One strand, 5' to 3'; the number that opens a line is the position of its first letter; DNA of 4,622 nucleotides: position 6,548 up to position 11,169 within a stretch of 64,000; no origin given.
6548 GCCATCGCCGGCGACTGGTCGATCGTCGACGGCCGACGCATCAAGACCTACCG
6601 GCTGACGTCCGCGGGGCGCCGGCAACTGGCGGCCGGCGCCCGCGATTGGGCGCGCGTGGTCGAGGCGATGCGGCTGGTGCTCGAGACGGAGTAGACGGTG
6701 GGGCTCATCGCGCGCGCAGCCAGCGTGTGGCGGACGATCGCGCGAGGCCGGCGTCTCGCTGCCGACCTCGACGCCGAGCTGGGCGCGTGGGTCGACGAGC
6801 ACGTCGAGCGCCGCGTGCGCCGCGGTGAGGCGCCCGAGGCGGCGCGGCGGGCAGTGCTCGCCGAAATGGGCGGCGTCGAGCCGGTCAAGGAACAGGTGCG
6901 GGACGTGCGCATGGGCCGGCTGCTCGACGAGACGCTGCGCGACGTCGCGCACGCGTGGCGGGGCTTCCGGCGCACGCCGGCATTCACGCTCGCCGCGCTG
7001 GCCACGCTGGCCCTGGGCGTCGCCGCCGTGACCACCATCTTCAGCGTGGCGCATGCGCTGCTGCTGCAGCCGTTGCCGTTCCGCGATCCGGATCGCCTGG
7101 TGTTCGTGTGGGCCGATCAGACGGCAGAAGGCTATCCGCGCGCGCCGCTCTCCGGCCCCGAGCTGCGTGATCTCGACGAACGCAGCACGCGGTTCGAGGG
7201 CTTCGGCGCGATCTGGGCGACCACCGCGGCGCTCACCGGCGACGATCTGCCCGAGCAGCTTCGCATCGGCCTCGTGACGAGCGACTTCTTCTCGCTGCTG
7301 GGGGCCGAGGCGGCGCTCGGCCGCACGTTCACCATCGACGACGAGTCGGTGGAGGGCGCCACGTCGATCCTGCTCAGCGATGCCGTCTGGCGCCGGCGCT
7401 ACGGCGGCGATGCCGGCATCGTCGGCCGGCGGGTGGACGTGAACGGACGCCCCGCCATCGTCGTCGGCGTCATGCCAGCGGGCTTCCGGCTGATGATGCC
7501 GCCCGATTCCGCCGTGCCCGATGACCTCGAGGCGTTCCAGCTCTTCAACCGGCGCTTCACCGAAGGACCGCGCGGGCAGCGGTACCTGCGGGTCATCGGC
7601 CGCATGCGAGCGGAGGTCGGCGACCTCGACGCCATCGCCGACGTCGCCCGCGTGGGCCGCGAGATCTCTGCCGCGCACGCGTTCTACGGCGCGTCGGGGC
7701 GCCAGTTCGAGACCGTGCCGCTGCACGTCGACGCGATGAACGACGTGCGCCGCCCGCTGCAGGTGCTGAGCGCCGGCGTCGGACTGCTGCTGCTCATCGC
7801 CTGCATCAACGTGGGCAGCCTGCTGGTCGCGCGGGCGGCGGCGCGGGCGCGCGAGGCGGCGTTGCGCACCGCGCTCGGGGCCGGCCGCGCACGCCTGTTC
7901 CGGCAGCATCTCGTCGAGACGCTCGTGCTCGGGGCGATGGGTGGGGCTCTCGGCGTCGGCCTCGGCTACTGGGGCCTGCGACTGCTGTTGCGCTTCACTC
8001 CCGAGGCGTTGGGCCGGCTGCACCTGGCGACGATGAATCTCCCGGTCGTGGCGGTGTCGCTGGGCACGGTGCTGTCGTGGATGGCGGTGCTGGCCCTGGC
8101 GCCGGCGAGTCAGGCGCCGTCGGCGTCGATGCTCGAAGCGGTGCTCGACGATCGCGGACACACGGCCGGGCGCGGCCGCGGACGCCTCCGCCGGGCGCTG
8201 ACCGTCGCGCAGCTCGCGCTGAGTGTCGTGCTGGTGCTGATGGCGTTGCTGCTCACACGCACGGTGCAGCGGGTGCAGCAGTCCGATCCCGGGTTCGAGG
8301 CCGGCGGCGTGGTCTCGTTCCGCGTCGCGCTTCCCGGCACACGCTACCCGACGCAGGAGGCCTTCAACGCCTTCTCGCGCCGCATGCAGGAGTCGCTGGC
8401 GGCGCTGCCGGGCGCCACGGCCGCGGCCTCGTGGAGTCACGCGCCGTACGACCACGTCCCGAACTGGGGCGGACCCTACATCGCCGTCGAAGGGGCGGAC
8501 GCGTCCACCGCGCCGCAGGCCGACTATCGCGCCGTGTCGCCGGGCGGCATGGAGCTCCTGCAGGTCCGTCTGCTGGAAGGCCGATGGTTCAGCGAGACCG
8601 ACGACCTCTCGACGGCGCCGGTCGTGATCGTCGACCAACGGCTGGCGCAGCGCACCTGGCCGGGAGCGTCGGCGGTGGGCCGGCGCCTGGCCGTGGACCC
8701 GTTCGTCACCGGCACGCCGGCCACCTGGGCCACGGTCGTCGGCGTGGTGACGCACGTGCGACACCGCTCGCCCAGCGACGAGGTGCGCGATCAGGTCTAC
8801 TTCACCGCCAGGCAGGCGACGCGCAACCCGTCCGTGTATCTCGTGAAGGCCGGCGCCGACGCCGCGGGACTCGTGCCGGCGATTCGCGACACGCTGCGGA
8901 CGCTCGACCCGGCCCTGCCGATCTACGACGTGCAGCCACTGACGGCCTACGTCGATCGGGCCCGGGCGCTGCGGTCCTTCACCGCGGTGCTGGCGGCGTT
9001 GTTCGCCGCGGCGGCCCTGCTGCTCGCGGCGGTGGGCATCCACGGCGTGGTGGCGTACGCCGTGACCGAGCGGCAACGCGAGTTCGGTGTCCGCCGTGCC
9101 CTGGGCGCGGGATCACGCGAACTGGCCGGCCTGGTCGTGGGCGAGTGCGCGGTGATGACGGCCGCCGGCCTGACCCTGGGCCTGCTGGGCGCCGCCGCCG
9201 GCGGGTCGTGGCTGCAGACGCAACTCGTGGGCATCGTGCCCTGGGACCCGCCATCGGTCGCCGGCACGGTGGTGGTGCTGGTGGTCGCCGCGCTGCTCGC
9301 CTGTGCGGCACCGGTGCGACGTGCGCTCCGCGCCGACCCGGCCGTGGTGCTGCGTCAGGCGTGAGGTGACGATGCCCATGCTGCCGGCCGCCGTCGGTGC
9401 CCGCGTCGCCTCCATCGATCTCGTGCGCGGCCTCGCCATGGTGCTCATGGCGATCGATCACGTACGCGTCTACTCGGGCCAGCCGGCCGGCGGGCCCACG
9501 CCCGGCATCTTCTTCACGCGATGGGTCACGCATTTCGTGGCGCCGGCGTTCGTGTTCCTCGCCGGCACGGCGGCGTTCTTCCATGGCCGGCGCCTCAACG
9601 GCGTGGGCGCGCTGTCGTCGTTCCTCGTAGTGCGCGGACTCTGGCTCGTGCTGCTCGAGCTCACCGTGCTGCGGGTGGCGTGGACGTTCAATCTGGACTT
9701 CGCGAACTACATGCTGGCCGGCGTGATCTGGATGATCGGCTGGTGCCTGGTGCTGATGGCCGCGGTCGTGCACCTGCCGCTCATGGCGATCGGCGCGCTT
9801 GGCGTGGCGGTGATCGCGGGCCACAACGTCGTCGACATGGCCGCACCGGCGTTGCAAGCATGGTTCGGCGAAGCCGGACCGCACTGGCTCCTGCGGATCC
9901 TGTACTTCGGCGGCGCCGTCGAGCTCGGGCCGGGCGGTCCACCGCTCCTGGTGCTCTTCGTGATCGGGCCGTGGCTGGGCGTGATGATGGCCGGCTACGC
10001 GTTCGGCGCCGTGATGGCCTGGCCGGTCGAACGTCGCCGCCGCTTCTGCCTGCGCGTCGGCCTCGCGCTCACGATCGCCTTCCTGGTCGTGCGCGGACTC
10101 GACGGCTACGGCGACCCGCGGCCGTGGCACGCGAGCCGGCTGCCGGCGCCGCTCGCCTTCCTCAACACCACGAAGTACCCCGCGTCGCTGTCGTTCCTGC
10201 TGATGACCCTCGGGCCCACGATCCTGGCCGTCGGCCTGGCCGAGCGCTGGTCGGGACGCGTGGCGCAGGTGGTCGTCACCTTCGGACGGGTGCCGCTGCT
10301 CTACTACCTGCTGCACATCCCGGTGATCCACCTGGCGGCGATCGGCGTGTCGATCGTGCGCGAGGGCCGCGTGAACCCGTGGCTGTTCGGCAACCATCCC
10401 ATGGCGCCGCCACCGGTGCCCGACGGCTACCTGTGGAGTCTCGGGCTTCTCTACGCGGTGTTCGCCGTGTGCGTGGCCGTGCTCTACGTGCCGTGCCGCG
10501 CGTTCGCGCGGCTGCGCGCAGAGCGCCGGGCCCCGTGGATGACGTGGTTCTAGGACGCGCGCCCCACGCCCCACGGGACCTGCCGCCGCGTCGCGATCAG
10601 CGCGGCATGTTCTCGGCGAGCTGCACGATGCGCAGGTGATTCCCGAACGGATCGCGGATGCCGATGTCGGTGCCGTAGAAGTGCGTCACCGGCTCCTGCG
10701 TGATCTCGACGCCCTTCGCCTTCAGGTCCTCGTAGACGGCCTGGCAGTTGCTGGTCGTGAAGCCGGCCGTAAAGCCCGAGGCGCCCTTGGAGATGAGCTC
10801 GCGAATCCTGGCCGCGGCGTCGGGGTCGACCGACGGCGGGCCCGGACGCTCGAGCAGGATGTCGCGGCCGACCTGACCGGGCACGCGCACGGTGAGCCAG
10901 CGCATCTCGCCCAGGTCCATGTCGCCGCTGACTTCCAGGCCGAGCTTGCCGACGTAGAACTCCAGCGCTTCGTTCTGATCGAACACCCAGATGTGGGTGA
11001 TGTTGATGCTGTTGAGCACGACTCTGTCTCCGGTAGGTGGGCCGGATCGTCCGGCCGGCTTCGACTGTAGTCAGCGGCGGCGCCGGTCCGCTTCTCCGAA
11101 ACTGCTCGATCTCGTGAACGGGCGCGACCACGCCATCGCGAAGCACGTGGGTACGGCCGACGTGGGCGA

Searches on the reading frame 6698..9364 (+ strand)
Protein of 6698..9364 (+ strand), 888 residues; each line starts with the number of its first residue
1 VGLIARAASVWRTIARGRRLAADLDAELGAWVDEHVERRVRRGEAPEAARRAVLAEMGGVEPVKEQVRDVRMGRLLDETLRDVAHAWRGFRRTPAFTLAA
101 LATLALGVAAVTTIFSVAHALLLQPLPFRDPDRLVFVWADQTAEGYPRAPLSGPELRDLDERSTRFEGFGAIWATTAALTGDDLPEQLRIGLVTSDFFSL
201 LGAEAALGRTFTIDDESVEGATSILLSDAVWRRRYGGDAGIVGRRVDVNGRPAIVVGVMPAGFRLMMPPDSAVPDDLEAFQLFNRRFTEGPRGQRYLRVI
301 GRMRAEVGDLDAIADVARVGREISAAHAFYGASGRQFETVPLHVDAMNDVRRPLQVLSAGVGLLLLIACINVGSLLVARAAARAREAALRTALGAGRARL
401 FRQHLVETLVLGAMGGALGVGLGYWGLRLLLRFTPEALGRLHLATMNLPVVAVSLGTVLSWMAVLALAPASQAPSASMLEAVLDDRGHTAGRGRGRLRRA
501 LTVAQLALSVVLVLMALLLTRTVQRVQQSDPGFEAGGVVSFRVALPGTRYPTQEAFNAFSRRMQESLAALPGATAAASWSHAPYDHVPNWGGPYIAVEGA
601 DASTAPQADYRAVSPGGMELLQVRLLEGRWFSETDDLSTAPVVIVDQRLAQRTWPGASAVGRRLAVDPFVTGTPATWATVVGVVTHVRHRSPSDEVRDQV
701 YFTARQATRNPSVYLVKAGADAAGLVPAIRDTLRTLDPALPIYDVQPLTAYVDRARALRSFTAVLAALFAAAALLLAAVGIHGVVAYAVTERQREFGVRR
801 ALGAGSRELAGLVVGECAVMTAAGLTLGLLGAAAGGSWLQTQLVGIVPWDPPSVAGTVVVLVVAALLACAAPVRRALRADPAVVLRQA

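Call 39: search_protein_families(library=pfam, proteins=[window:6698-9364:+], max_evalue=0.001)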
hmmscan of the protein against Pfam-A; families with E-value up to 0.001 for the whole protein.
window:6698-9364:+ (888 aa): 2 families
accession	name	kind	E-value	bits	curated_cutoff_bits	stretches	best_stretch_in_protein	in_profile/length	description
PF12704.14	MacB_PCD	-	3.5e-34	119.3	27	2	97-283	1-176/207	MacB-like periplasmic core domain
PF02687.27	FtsX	-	1.1e-25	90.4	25.5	2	768-881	2-120/120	FtsX-like permease C-terminal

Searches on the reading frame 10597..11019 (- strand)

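Call 39: search_protein_families(library=pfam, proteins=[window:10597-11019:-], max_evalue=0.001)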
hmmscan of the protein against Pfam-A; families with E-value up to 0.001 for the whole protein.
window:10597-11019:- (140 aa): 3 families
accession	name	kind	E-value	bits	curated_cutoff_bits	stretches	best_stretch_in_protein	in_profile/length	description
PF00903.31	Glyoxalase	-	1.1e-14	55.3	20.6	1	5-129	2-119/121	Glyoxalase/Bleomycin resistance protein/Dioxygenase superfamily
PF19581.5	Glyoxalase_7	-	0.00028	21.3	23.6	0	9-44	19-54/133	Glyoxalase superfamily protein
PF13669.12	Glyoxalase_4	-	0.00067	20.4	27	1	9-117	4-105/109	Glyoxalase/Bleomycin resistance protein/Dioxygenase superfamily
